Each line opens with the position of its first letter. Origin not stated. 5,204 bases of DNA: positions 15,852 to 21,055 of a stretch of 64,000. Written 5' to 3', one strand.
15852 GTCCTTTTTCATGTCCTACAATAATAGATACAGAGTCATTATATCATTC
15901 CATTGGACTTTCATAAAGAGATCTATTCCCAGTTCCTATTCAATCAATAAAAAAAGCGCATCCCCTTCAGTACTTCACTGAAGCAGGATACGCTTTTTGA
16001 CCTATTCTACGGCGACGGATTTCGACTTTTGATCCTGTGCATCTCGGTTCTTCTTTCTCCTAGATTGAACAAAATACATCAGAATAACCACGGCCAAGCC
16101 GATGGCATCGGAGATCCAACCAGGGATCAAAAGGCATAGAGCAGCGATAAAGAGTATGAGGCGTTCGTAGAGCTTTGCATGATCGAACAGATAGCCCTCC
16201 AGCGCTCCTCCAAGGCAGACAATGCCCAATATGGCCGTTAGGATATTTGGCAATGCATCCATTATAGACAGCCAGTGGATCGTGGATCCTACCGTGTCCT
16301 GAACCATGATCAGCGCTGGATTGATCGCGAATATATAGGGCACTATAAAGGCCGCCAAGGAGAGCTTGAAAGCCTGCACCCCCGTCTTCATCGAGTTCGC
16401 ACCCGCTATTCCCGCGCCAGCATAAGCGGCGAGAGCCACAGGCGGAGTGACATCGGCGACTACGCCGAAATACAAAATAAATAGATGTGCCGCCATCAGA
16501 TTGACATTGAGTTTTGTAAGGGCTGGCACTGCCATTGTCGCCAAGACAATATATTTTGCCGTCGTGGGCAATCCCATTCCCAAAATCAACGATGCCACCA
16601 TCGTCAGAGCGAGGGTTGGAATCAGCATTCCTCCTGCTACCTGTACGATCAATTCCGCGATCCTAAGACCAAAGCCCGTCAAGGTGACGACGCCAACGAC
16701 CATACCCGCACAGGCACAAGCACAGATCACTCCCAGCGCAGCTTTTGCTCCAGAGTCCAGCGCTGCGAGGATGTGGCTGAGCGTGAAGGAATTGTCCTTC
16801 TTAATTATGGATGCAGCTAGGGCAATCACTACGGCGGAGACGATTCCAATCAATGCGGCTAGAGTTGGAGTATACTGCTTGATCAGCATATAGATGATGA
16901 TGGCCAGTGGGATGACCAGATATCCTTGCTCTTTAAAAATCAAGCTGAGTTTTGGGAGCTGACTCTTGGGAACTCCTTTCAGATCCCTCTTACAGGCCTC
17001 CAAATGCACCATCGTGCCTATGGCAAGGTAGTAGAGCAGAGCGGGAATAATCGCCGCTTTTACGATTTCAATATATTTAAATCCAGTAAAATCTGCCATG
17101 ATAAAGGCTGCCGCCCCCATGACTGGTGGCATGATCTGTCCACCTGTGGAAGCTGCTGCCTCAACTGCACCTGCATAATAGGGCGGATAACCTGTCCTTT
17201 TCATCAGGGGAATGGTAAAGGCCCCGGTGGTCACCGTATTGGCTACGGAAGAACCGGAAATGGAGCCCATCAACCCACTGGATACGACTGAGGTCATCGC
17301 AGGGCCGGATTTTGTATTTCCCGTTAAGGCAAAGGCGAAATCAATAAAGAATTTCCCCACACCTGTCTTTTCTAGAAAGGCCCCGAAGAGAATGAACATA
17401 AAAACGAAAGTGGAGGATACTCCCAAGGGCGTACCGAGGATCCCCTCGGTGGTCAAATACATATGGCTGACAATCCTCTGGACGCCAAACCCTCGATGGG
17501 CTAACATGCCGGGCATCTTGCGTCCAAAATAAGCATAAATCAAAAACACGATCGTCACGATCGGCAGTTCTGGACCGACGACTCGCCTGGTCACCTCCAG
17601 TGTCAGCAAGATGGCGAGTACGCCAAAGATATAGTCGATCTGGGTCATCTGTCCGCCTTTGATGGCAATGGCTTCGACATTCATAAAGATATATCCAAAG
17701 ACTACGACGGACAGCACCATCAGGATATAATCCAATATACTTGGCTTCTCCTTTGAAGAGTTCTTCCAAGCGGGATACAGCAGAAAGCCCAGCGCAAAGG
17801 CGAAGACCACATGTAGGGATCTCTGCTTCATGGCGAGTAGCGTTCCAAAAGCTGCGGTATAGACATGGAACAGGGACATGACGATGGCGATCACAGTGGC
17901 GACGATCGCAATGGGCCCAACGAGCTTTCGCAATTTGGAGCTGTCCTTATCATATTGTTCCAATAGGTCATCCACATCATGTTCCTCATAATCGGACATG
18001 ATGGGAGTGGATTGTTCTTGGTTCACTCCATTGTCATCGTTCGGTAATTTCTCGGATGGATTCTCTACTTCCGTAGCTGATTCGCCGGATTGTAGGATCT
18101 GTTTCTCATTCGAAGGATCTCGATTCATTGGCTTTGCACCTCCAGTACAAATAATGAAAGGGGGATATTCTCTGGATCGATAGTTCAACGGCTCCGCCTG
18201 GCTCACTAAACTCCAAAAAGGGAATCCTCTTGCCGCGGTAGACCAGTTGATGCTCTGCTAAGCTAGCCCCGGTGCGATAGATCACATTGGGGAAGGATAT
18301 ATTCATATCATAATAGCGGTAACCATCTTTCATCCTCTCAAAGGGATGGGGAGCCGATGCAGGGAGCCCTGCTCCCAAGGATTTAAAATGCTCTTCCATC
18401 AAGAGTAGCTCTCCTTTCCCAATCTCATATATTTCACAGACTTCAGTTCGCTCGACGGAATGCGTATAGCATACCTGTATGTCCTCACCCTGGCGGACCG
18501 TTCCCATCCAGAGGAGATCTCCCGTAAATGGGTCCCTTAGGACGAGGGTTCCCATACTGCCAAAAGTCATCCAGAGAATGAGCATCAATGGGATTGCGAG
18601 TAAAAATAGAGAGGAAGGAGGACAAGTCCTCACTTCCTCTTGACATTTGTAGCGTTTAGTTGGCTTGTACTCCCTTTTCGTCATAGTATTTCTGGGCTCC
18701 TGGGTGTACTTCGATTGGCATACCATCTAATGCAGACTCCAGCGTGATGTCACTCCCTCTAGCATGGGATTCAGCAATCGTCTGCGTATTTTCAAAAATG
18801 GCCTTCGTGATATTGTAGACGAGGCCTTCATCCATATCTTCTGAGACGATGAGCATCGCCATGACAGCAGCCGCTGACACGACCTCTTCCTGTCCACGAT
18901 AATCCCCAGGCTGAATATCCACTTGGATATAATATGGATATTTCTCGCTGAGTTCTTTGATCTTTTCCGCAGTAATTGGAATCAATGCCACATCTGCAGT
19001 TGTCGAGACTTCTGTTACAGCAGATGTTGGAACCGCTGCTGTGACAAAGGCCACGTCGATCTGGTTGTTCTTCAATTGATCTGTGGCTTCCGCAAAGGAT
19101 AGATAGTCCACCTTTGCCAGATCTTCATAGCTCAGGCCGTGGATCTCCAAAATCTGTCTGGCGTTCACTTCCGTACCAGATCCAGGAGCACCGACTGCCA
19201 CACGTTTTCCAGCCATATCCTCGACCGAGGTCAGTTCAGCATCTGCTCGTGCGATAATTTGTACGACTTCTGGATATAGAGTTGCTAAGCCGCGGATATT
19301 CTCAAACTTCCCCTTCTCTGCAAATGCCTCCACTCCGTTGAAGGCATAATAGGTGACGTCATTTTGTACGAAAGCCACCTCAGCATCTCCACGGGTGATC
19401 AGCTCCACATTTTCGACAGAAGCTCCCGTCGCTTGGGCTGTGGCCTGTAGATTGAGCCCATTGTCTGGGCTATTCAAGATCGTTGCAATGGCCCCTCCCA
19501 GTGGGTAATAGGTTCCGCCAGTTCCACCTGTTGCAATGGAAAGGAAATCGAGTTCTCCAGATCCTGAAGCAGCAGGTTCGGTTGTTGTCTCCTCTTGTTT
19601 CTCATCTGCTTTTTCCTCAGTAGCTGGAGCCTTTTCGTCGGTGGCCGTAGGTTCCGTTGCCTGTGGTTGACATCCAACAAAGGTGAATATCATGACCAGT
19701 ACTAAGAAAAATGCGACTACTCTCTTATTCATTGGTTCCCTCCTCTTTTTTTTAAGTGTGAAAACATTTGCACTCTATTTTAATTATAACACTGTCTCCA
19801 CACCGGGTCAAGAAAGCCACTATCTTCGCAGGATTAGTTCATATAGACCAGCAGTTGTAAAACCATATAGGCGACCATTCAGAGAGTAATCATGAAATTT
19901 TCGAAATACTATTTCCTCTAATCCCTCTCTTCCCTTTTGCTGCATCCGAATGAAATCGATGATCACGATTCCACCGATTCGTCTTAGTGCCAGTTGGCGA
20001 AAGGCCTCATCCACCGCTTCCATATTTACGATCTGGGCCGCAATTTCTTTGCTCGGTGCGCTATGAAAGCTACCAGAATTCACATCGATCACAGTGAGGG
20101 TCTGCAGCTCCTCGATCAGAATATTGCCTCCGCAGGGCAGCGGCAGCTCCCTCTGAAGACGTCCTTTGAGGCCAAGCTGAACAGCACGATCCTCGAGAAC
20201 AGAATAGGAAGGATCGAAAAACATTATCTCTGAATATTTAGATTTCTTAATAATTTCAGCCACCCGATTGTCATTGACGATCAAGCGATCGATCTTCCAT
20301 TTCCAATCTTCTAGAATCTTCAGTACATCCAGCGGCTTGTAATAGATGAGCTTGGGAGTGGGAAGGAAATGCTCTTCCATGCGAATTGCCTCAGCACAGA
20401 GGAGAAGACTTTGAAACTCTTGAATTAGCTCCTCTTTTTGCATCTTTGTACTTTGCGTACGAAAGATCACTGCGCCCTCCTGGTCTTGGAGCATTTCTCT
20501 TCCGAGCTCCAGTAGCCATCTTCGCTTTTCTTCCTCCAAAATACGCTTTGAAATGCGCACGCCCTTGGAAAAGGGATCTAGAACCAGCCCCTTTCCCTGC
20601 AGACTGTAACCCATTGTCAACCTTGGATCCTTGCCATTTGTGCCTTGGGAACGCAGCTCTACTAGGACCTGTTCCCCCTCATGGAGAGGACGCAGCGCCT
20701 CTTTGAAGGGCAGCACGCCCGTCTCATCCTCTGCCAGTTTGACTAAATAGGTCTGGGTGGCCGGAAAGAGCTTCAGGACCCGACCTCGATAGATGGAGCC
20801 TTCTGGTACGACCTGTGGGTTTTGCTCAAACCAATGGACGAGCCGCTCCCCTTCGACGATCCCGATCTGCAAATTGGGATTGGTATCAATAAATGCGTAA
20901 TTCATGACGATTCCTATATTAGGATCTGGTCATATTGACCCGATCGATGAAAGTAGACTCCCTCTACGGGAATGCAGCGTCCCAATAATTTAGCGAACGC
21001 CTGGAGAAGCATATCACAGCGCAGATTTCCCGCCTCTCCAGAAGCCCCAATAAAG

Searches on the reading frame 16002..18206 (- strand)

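Call 77: search_protein_families(library=pfam, proteins=[window:16002-18206:-], max_evalue=0.00001)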
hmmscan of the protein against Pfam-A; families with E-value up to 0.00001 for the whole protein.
window:16002-18206:- (734 aa): 2 families
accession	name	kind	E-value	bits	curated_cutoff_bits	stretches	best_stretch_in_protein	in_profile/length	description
PF06808.19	DctM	-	5e-97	325.8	23.8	1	197-635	1-407/413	Tripartite ATP-independent periplasmic transporter, DctM component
PF11874.13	DUF3394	-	1.3e-06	28.7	28.2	1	655-702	5-52/181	Domain of unknown function (DUF3394)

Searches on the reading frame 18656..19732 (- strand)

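Call 77: search_protein_families(library=pfam, proteins=[window:18656-19732:-], max_evalue=0.00001)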
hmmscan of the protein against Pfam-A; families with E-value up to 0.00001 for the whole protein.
window:18656-19732:- (358 aa): 3 families
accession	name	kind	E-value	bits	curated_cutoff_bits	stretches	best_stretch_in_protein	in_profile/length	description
PF16868.10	NMT1_3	-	7.2e-94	315.1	27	1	66-354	1-289/289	NMT1-like family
PF09084.16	NMT1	-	1.8e-09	38.2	20.5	1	143-231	60-147/216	NMT1/THI5 like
PF12974.12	Phosphonate-bd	-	5.5e-09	36.2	27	1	109-317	43-218/242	ABC transporter, phosphonate, periplasmic substrate-binding protein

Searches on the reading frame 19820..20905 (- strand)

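Call 77: search_protein_families(library=pfam, proteins=[window:19820-20905:-], max_evalue=0.00001)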
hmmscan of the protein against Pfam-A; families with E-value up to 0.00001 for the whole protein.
window:19820-20905:- (361 aa): 1 family
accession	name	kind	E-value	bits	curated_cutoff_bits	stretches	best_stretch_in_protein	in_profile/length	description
PF10150.14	RNase_E_G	-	2.6e-46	158.7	25.5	1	101-358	1-266/270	Ribonuclease E/G family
